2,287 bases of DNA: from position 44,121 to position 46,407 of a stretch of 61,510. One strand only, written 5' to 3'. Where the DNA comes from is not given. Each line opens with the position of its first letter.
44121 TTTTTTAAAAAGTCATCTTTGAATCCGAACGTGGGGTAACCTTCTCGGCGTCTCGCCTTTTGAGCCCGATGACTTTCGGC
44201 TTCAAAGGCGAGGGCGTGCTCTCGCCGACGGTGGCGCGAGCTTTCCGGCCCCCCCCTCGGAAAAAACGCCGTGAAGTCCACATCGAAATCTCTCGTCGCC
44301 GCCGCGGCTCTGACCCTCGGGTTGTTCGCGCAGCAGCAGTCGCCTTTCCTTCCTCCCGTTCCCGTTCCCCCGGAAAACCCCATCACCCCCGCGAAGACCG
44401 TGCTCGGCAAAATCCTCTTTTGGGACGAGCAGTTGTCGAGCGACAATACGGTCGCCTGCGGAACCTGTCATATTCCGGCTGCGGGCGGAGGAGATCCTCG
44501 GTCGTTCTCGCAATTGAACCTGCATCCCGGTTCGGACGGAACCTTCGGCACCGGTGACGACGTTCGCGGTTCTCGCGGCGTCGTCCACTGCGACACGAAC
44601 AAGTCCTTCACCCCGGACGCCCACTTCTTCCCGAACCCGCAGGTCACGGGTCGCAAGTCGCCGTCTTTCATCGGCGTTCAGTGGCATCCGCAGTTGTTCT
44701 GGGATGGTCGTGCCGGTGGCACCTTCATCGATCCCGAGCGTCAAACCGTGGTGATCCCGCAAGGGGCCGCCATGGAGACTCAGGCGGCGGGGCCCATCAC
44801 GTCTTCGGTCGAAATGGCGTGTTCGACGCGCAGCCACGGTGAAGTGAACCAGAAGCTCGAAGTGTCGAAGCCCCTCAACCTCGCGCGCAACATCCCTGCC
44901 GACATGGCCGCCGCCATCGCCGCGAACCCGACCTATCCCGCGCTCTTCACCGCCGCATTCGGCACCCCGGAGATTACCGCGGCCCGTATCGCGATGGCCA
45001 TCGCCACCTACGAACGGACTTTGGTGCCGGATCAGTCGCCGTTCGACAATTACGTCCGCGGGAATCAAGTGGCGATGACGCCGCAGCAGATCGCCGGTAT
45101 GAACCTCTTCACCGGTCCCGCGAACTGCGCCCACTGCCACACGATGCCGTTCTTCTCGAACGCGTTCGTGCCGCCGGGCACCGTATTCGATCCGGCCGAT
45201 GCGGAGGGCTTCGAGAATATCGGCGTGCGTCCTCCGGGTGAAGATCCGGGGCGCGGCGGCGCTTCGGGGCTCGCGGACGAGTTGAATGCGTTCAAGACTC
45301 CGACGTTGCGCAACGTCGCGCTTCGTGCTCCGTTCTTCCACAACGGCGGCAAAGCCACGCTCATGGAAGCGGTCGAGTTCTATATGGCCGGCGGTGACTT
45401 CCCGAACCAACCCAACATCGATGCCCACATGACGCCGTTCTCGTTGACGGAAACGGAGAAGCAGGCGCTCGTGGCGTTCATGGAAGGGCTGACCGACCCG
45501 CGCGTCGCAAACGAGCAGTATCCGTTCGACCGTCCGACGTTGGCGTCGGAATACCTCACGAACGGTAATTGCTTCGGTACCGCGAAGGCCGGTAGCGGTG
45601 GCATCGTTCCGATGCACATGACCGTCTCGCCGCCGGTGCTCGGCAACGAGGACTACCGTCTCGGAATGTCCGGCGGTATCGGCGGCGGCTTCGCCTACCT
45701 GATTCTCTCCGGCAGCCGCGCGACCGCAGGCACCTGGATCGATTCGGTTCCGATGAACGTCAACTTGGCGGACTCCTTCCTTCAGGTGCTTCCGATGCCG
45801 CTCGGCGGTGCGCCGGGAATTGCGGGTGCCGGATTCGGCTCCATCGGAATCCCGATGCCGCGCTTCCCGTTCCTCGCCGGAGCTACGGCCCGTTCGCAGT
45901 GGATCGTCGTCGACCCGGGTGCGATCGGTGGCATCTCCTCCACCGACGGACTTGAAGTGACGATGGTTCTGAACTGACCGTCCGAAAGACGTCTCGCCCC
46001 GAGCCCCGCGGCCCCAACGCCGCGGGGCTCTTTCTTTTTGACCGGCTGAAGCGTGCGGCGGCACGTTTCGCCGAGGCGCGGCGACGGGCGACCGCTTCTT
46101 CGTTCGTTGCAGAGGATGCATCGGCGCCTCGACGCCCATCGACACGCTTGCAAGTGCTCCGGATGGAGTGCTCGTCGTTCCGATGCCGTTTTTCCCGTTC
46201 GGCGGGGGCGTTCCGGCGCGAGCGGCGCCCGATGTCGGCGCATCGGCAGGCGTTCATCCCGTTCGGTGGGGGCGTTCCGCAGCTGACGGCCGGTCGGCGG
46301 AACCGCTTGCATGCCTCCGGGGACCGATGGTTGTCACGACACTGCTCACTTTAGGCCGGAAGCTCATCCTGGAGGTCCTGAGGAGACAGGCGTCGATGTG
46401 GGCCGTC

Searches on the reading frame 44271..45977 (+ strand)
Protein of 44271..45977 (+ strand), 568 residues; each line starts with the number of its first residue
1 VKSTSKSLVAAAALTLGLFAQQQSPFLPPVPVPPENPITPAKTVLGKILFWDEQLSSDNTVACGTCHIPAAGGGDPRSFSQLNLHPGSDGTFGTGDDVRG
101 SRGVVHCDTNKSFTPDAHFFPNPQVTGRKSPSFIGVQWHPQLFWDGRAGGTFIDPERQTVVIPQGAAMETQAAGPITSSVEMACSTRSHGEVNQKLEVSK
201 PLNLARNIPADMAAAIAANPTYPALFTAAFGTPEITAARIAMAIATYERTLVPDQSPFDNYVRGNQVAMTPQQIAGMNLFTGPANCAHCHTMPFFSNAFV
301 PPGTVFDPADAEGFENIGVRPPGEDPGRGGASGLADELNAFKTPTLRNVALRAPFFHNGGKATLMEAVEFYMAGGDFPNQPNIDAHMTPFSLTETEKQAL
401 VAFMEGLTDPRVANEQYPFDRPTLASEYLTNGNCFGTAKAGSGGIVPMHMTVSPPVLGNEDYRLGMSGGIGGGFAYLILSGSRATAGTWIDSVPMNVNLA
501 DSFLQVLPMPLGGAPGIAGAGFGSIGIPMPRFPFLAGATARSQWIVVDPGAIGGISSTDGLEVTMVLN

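Call 10: search_protein_families(library=pfam, proteins=[window:44271-45977:+])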
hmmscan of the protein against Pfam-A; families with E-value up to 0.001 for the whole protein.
window:44271-45977:+ (568 aa): 1 family
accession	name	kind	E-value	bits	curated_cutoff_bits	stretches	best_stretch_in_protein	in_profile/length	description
PF03150.19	CCP_MauG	-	9.2e-39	133.9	25.6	1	41-266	2-148/149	Di-haem cytochrome c peroxidase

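Call 17: find_encoding_contigs(protein=window:44271-45977:+, flank=10000, max_places=8)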
Protein window:44271-45977:+ (568 aa): no gene with exactly this product is on record in the collection.

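Call 58: find_homologous_proteins(query=window:44271-45977:+, max_evalue=1e-60)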
Query window:44271-45977:+ (568 aa): 3418 proteins with E <= 1e-60 among 8000 candidates; the best 120 are listed.
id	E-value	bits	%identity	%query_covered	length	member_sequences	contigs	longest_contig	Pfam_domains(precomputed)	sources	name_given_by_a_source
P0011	0.0e+0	1300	99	100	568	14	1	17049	PF03150.20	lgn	-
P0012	3.0e-201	688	57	99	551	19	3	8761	PF03150.20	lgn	-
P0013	2.0e-190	653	54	99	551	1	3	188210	PF03150.20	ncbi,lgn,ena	-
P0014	9.1e-168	578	52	93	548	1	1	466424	PF03150.20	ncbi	-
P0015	3.6e-165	569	51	98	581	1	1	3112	PF03150.20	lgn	-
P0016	1.2e-162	561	51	93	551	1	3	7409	PF03150.20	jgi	jgi:cytochrome c peroxidase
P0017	2.7e-162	560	51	93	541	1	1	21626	PF03150.20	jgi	jgi:cytochrome c peroxidase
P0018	4.2e-161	556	51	99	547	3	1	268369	PF03150.20,PF00034.27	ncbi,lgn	-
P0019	2.3e-160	553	51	95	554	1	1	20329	PF03150.20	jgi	jgi:cytochrome c peroxidase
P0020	2.5e-159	550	51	94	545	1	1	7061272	PF03150.20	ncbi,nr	ncbi:MAG: hypothetical protein IPN34_16075 [Planctomycetes bacterium]|nr:hypothetical protein [Planc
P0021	2.0e-158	547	51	94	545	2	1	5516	PF03150.20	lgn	-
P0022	8.1e-158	545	51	99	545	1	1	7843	PF03150.20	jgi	jgi:cytochrome c peroxidase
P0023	3.1e-157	543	51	95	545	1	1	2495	PF03150.20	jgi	-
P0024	7.1e-157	542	50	100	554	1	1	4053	PF03150.20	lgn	-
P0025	4.4e-156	539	50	99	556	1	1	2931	PF03150.20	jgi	jgi:cytochrome c peroxidase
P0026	1.8e-155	537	51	90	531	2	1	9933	PF03150.20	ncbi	-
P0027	5.8e-155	536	49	99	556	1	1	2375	PF03150.20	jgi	jgi:cytochrome c peroxidase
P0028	1.3e-154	534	49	95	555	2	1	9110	PF03150.20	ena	-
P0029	1.3e-154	534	47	99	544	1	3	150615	PF03150.20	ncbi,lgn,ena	-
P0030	3.5e-154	533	48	99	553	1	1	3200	PF03150.20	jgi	jgi:cytochrome c peroxidase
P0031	3.9e-154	533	49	94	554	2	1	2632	PF03150.20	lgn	-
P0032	4.9e-154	532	49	93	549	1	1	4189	PF03150.20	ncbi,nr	ncbi:MAG TPA: cytochrome c peroxidase [Planctomycetota bacterium]|nr:cytochrome c peroxidase [Planct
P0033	9.3e-154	532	50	99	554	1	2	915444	PF03150.20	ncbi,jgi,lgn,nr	ncbi:MAG TPA: cytochrome c peroxidase [Planctomycetota bacterium]|jgi:cytochrome c peroxidase|nr:cyt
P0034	9.5e-154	532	51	96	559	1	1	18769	PF03150.20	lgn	-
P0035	2.4e-153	530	50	94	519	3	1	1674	PF03150.20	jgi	jgi:cytochrome c peroxidase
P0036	1.1e-152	528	50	95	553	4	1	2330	PF03150.20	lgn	-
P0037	1.7e-152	527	48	98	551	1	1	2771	PF03150.20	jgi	jgi:cytochrome c peroxidase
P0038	3.5e-152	526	49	94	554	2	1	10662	PF03150.20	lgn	-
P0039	4.8e-152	526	49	99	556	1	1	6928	PF03150.20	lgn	-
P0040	1.8e-151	524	49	93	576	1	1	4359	PF03150.20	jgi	jgi:cytochrome c peroxidase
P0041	2.2e-151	524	50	95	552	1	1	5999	PF03150.20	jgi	jgi:cytochrome c peroxidase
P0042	4.6e-151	523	48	95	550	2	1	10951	PF03150.20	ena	-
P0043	1.1e-150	521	48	99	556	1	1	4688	PF03150.20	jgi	jgi:cytochrome c peroxidase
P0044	6.5e-150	519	48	99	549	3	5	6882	PF03150.20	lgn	-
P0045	8.9e-150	518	48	99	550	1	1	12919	PF03150.20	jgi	jgi:cytochrome c peroxidase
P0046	1.6e-148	514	50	94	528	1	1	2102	PF03150.20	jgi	jgi:cytochrome c peroxidase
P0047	2.3e-147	510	49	95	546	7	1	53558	PF03150.20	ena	-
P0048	3.8e-147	510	46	99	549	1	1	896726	PF03150.20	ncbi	-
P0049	1.5e-146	508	49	94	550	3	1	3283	PF03150.20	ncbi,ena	-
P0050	1.6e-146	508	47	99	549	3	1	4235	PF03150.20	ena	-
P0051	3.8e-146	506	48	96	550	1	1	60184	PF03150.20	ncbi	-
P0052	6.8e-146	506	47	93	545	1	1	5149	PF03150.20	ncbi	-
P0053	1.0e-144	502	49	97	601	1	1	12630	PF03150.20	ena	-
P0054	3.1e-144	500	49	94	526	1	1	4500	PF03150.20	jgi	jgi:cytochrome c peroxidase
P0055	9.2e-143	495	48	94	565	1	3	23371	PF03150.20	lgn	-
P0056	1.8e-142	494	48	93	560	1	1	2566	PF03150.20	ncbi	-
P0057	2.2e-142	494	46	99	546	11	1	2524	PF03150.20,PF00034.27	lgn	-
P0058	5.1e-142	493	47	90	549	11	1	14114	PF03150.20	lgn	-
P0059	1.0e-141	492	47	93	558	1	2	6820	PF03150.20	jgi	-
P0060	1.8e-141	491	48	98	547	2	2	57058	PF03150.20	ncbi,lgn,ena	-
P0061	1.9e-141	491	48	93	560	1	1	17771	PF03150.20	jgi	jgi:cytochrome c peroxidase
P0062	2.0e-141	491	47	93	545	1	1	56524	PF03150.20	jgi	-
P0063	8.1e-141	489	48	99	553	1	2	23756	PF03150.20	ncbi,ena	-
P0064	1.7e-140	488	46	93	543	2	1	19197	PF03150.20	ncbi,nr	ncbi:MAG: hypothetical protein JNK15_03765 [Planctomycetes bacterium]|nr:hypothetical protein [Planc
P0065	2.3e-140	487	48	93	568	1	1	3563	PF03150.20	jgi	jgi:cytochrome c peroxidase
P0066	2.7e-140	487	49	93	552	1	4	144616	PF03150.20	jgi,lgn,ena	jgi:cytochrome c peroxidase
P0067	2.9e-140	487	47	92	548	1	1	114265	PF03150.20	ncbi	-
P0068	3.4e-140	487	48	93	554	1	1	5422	PF03150.20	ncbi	ncbi:MAG: cytochrome c peroxidase [Planctomycetota bacterium]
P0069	3.8e-140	487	47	95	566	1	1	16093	PF03150.20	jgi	-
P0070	6.2e-140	486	48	95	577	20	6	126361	PF03150.20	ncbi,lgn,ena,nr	ncbi:MAG: hypothetical protein EXS02_09310 [Planctomycetes bacterium]|nr:hypothetical protein [Planc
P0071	8.2e-140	486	47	93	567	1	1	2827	PF03150.20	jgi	jgi:cytochrome c peroxidase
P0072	9.2e-140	485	47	99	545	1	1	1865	PF03150.20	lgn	-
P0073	9.5e-140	485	49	92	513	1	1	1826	PF03150.20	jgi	jgi:cytochrome c peroxidase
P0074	9.9e-140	485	47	93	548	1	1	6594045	PF03150.20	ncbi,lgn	ncbi:MAG: cytochrome-c peroxidase [Planctomycetota bacterium]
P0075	1.2e-139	485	48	92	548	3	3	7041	PF03150.20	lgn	-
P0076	3.8e-139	483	47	93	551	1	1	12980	PF03150.20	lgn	-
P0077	4.2e-139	483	48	93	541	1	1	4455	PF03150.20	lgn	-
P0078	4.2e-139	483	47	92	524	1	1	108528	PF03150.20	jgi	-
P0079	7.1e-139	482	47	95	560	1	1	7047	PF03150.20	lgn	-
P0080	8.4e-139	482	48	93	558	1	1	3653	PF03150.20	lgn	-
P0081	8.9e-139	482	50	93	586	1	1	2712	PF03150.20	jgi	jgi:cytochrome c peroxidase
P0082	1.3e-138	482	48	94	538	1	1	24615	PF03150.20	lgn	-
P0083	1.4e-138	481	46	93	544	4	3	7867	PF03150.20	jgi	jgi:cytochrome c peroxidase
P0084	1.7e-138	481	47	90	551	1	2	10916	PF03150.20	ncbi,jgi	ncbi:MAG: cytochrome c peroxidase [Planctomycetota bacterium]|jgi:cytochrome c peroxidase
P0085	1.9e-138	481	49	94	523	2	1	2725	PF03150.20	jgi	jgi:cytochrome c peroxidase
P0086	3.0e-138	480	46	95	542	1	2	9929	PF03150.20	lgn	-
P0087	3.4e-138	480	46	93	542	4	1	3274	PF03150.20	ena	-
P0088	4.3e-138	480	47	98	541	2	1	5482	PF03150.20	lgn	-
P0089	4.9e-138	480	47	97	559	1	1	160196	PF03150.20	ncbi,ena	-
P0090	8.9e-138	479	46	92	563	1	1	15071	PF03150.20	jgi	jgi:cytochrome c peroxidase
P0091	1.7e-137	478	48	93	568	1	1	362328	PF03150.20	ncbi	ncbi:MAG: cytochrome-c peroxidase [Planctomycetota bacterium]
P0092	1.8e-137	478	47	93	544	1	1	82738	PF03150.20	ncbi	-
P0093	1.9e-137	478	46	90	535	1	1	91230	PF03150.20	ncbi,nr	ncbi:MAG: hypothetical protein KF830_09505 [Planctomycetes bacterium]|nr:hypothetical protein [Planc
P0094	4.2e-137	477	48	93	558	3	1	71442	PF03150.20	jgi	jgi:cytochrome c peroxidase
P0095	4.5e-137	476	48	95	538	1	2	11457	PF03150.20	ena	-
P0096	5.3e-137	476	47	93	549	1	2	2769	PF03150.20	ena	-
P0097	6.0e-137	476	47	91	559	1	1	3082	PF03150.20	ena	-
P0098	9.3e-137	475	46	93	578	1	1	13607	PF03150.20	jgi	jgi:cytochrome c peroxidase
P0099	1.1e-136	475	46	95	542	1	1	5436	PF03150.20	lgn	-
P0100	1.2e-136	475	48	93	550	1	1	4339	PF03150.20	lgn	-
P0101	1.4e-136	475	47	95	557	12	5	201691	PF03150.20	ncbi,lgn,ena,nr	ncbi:MAG: hypothetical protein NT107_00915 [Planctomycetota bacterium]|nr:hypothetical protein [Plan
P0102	2.0e-136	474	45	93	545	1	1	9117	PF03150.20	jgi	jgi:cytochrome c peroxidase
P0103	2.0e-136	474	46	94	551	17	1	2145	PF03150.20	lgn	-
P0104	2.2e-136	474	46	93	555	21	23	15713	PF03150.20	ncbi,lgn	-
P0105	2.2e-136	474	46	99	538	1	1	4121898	PF03150.20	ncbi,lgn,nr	ncbi:MAG: hypothetical protein IPM29_27040 [Planctomycetes bacterium]|nr:hypothetical protein [Planc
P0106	2.5e-136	474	45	98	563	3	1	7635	PF03150.20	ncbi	-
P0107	2.7e-136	474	46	99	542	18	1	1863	PF03150.20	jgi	-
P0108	2.9e-136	474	46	99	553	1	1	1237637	PF03150.20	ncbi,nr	ncbi:MAG: hypothetical protein IPK26_02820 [Planctomycetes bacterium]|nr:hypothetical protein [Planc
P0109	3.1e-136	474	50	90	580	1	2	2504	PF03150.20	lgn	-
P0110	3.2e-136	474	47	93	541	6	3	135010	PF03150.20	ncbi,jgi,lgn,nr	ncbi:MAG: hypothetical protein KA020_06055 [Planctomycetes bacterium]|jgi:cytochrome c peroxidase|nr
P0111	3.4e-136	474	47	95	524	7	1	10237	PF03150.20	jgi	-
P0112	3.4e-136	474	47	93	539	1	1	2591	PF03150.20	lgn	-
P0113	4.4e-136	473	46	93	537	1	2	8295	PF03150.20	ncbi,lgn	ncbi:MAG: cytochrome c peroxidase [Planctomycetota bacterium]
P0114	4.8e-136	473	47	93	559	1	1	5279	PF03150.20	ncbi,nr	ncbi:MAG: hypothetical protein KDB53_14965 [Planctomycetes bacterium]|nr:hypothetical protein [Planc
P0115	5.5e-136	473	48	90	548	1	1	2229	PF03150.20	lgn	-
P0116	5.5e-136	473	47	94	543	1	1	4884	PF03150.20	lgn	-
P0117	5.7e-136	473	47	95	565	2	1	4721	PF03150.20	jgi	jgi:cytochrome c peroxidase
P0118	5.9e-136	473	47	94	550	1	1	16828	PF03150.20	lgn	-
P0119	6.7e-136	473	46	95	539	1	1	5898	PF03150.20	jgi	jgi:cytochrome c peroxidase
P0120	7.0e-136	473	47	95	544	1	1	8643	PF03150.20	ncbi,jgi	jgi:cytochrome c peroxidase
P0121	7.6e-136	472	45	94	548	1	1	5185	PF03150.20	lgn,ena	-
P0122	8.1e-136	472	48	92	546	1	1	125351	PF03150.20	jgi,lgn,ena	-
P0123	9.0e-136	472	46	93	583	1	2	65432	PF03150.20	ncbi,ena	-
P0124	1.0e-135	472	45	93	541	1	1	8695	PF03150.20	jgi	jgi:cytochrome c peroxidase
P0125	1.1e-135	472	45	93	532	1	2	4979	PF03150.20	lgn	-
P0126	1.2e-135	472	45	98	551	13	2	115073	PF03150.20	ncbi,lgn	-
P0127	1.4e-135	472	48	95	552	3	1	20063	PF03150.20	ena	-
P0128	1.4e-135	472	46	93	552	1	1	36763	PF03150.20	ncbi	-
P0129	1.8e-135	471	46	99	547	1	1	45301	PF03150.20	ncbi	ncbi:MAG: cytochrome c peroxidase [Planctomycetota bacterium]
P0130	1.9e-135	471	46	93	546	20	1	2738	PF03150.20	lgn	-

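Call 59: find_encoding_contigs(protein=P0011, flank=10000, max_places=8)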
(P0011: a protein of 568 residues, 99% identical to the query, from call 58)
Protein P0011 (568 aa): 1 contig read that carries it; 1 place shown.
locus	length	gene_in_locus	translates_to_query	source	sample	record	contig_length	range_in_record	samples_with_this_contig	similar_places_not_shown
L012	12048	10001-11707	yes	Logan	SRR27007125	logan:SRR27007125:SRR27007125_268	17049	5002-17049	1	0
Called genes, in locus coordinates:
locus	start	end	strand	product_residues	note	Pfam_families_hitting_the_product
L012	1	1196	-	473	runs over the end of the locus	PF00875:DNA_photolyase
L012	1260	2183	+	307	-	PF00376:MerR, PF13411:MerR_1, PF02607:B12-binding_2, PF02310:B12-binding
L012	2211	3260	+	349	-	PF21294:Polysacc_lyase_14 (weak)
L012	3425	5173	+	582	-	-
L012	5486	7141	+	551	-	PF07732:Cu-oxidase_3 (weak), PF07731:Cu-oxidase_2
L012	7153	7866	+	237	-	PF02630:SCO1-SenC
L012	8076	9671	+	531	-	PF07732:Cu-oxidase_3 (faint), PF07731:Cu-oxidase_2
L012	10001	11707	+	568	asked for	PF03150:CCP_MauG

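Call 60: find_encoding_contigs(protein=P0012, flank=6000, max_places=4)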
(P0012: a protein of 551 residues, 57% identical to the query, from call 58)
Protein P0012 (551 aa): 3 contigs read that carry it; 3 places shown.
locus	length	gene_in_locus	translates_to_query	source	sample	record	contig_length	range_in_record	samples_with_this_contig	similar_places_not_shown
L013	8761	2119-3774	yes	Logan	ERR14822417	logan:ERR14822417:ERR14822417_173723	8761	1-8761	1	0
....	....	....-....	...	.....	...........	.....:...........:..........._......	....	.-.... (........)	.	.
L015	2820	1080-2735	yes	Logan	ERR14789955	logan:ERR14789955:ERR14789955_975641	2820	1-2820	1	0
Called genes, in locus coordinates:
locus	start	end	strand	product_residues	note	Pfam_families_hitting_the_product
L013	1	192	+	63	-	?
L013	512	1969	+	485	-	PF01436:NHL (faint)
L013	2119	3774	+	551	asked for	PF03150:CCP_MauG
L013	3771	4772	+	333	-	-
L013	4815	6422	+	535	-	PF01839:FG-GAP (faint), PF13517:FG-GAP_3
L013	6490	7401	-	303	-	PF03781:FGE-sulfatase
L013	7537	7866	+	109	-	PF13560:HTH_31 (weak), PF01381:HTH_3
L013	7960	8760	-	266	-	?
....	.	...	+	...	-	?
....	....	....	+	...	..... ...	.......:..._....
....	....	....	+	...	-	-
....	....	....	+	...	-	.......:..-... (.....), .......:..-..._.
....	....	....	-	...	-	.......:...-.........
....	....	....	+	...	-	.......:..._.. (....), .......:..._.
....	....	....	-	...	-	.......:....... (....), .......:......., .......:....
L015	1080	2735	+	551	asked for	PF03150:CCP_MauG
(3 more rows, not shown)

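Call 61: find_encoding_contigs(protein=P0013, flank=6000, max_places=3)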
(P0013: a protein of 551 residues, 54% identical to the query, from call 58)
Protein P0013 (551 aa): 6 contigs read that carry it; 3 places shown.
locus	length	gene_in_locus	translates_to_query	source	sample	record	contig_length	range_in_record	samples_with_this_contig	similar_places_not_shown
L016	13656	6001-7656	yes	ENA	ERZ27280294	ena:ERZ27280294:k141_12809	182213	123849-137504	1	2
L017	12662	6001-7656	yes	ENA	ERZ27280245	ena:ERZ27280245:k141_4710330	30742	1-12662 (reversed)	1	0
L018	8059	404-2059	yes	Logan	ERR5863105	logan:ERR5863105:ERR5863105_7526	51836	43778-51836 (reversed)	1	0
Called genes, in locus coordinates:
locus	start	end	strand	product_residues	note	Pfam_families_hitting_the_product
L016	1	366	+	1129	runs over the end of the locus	PF12705:PDDEXK_1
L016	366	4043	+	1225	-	PF00580:UvrD-helicase, PF01443:Viral_helicase1 (faint), PF13245:AAA_19, PF13604:AAA_30 (faint), PF13361:UvrD_C, PF13538:UvrD_C_2 (faint), PF12705:PDDEXK_1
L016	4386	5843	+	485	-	-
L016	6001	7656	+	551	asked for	PF03150:CCP_MauG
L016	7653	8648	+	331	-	-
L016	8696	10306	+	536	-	PF13517:FG-GAP_3 (weak), PF01839:FG-GAP (weak), PF13517:FG-GAP_3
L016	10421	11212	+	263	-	PF05359:DUF748, PF05170:AsmA (weak)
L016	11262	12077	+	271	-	PF01435:Peptidase_M48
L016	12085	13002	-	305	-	PF03781:FGE-sulfatase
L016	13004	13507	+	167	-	PF01381:HTH_3, PF13560:HTH_31 (weak)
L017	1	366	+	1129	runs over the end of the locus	PF12705:PDDEXK_1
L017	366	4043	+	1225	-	PF00580:UvrD-helicase, PF01443:Viral_helicase1 (faint), PF13245:AAA_19, PF13604:AAA_30 (faint), PF13361:UvrD_C, PF13538:UvrD_C_2 (faint), PF12705:PDDEXK_1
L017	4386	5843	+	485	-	-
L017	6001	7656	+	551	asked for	PF03150:CCP_MauG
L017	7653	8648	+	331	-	-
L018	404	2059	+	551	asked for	PF03150:CCP_MauG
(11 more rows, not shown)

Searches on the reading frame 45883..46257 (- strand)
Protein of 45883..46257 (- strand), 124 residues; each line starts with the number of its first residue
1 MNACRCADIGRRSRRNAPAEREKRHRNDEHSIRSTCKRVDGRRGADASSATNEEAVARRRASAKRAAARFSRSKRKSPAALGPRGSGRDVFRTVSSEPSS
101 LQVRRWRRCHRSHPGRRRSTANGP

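Call 87: search_protein_families(library=pfam, proteins=[window:45883-46257:-], max_evalue=1)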
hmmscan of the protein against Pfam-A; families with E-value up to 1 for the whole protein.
window:45883-46257:- (124 aa): 1 family
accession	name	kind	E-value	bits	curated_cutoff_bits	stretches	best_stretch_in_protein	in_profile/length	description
PF13097.11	CENP-U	-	0.05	14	21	1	5-78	10-83/181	CENP-A nucleosome associated complex (NAC) subunit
